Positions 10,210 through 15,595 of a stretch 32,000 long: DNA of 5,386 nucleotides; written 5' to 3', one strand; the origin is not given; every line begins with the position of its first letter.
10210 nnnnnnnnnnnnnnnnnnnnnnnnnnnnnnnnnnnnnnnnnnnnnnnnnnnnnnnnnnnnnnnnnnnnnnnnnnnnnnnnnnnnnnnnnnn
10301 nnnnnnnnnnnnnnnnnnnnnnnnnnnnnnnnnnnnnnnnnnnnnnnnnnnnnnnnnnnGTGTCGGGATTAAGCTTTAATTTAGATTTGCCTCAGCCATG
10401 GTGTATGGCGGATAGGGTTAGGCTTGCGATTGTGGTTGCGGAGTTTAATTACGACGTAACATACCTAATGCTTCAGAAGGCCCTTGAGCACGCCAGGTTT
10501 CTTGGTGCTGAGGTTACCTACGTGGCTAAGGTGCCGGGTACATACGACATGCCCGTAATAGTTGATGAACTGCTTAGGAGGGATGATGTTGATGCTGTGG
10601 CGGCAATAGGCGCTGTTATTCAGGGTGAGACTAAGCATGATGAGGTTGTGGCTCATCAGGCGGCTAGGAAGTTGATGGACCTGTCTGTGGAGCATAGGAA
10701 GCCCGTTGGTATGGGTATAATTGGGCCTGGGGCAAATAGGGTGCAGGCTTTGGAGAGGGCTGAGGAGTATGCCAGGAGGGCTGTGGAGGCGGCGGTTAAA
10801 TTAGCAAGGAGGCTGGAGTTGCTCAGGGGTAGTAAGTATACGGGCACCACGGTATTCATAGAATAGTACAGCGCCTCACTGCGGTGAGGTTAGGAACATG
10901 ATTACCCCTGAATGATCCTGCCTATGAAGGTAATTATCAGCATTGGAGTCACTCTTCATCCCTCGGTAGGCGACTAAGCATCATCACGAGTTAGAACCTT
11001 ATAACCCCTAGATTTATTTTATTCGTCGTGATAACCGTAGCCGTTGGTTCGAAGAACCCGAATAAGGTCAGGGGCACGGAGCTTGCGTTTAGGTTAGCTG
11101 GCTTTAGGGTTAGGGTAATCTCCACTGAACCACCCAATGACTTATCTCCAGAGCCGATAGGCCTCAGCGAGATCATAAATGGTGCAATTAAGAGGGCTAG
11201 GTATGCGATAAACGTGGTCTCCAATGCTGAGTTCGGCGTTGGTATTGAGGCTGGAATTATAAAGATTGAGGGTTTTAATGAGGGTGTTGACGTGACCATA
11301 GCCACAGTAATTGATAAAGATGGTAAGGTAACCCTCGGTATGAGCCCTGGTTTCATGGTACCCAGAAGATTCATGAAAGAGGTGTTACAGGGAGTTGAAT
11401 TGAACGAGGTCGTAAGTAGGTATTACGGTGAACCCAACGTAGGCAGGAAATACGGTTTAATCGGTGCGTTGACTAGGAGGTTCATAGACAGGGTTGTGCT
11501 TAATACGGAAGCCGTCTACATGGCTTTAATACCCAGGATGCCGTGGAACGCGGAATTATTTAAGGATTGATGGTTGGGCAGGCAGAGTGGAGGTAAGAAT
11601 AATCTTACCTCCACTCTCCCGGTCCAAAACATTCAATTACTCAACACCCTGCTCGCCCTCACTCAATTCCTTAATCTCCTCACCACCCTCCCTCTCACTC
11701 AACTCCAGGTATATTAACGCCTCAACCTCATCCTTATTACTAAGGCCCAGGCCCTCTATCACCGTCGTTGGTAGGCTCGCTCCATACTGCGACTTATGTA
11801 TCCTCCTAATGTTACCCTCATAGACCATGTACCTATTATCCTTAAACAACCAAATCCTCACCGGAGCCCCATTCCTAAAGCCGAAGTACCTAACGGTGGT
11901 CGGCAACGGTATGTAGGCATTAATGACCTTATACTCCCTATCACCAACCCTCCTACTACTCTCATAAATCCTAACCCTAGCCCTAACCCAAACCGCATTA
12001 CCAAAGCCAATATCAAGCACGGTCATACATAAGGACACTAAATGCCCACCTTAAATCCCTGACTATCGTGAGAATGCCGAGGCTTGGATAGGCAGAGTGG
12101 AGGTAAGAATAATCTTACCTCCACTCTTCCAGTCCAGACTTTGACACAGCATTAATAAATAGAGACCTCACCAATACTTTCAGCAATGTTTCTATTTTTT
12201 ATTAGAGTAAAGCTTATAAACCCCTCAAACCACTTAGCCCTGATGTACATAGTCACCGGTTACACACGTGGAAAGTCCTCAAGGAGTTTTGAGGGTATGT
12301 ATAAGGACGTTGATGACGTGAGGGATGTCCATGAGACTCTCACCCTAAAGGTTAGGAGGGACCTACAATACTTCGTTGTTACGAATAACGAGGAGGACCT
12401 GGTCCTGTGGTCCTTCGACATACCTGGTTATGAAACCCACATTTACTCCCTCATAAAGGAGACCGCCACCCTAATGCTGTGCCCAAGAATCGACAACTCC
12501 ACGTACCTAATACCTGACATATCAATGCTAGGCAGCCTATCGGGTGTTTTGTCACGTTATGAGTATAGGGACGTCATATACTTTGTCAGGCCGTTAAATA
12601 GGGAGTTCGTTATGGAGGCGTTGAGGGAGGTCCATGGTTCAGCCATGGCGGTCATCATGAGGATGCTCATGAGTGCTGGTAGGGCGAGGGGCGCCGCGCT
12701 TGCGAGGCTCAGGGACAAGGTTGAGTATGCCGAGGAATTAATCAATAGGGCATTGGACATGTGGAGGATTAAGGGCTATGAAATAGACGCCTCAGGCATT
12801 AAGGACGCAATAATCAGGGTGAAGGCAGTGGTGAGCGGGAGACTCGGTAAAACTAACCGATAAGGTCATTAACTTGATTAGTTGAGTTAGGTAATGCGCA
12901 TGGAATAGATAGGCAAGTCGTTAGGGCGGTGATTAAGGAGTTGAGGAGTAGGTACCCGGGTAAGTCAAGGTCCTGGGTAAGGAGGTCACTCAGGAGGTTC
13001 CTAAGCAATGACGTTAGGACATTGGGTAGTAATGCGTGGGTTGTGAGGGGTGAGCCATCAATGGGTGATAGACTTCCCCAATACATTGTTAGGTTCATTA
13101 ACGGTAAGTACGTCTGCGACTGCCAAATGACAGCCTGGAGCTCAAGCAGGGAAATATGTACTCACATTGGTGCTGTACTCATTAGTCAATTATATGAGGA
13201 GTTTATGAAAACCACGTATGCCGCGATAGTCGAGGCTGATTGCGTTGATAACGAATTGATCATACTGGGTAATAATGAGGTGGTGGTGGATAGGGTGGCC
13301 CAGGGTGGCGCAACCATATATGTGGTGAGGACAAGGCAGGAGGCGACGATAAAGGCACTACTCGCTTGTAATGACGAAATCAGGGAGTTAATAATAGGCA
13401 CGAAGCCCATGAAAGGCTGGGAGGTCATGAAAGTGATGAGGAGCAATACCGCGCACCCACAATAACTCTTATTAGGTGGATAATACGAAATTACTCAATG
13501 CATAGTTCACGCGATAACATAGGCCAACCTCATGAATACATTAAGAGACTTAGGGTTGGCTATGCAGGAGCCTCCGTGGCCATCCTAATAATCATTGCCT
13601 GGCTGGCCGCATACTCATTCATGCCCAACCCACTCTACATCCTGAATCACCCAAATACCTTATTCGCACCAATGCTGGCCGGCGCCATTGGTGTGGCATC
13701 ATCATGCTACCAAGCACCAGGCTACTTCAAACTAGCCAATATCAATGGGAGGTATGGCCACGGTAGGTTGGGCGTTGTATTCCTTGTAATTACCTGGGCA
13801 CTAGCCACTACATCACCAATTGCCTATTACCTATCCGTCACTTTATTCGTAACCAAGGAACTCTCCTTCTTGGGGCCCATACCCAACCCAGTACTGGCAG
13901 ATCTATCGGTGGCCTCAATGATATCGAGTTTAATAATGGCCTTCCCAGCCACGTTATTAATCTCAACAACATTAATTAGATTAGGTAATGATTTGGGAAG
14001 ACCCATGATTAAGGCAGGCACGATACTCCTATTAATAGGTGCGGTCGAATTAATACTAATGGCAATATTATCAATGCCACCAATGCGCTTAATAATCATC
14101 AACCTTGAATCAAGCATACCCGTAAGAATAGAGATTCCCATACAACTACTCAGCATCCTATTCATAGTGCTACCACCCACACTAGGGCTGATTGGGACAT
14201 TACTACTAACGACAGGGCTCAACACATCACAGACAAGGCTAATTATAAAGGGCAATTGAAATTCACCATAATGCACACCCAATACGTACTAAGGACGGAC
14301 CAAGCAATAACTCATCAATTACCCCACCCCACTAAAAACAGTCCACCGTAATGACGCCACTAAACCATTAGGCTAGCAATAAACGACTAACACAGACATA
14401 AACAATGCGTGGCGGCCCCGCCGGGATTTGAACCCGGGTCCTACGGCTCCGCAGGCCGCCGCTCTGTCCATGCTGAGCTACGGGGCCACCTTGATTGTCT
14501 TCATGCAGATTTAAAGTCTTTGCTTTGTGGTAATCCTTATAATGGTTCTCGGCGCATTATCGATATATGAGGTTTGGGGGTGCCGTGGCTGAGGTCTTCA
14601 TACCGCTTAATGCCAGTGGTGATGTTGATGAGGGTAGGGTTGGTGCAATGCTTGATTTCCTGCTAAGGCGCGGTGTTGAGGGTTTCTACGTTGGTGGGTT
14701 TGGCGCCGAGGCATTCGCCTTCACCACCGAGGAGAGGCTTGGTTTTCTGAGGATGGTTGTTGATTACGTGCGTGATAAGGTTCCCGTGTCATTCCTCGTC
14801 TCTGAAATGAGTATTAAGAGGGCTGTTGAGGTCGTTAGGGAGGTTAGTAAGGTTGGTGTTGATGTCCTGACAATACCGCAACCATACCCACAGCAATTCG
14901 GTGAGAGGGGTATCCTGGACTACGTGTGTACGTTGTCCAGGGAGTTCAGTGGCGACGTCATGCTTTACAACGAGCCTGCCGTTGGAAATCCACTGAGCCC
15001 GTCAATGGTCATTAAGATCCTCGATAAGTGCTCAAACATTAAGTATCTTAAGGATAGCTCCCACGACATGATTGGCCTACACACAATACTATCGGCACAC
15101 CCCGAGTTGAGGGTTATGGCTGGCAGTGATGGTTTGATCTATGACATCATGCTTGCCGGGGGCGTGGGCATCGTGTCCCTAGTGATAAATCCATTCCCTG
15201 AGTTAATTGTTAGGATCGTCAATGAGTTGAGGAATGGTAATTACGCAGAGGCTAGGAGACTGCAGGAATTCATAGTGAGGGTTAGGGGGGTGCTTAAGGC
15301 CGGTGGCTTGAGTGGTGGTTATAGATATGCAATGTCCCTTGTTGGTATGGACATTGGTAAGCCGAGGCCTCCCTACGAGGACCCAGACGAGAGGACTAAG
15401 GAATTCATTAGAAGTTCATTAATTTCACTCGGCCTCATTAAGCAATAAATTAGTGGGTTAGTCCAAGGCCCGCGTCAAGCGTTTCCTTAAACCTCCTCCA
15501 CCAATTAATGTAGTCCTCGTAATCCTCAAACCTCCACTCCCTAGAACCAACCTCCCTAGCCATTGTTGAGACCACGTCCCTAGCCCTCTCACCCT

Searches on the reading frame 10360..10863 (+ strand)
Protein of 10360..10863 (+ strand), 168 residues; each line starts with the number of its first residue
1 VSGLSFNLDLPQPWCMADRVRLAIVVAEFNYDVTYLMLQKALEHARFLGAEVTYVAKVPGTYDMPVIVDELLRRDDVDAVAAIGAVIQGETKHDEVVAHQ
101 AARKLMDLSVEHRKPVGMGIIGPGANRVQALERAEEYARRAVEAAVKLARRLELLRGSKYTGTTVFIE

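Call 16: search_protein_families(library=pfam, proteins=[window:10360-10863:+], max_evalue=0.001)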
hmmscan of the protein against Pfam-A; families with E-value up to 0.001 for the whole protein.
window:10360-10863:+ (168 aa): 1 family
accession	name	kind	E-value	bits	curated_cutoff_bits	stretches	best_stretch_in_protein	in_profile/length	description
PF00885.24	DMRL_synthase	-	1.1e-39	136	26.7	1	20-152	2-138/139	6,7-dimethyl-8-ribityllumazine synthase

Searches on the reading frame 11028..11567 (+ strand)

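Call 16: search_protein_families(library=pfam, proteins=[window:11028-11567:+], max_evalue=0.001)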
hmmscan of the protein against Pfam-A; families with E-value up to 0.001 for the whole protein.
window:11028-11567:+ (180 aa): 1 family
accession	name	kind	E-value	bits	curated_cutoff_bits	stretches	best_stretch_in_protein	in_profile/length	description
PF01931.24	NTPase_I-T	-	9e-48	162.6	25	1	7-171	1-162/162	Protein of unknown function DUF84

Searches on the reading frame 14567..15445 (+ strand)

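Call 16: search_protein_families(library=pfam, proteins=[window:14567-15445:+], max_evalue=0.001)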
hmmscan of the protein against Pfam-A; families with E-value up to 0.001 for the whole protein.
window:14567-15445:+ (293 aa): 1 family
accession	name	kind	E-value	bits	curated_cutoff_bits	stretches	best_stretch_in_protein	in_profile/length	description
PF00701.28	DHDPS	-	4.5e-39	134.3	22.1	1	3-281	2-282/289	Dihydrodipicolinate synthetase family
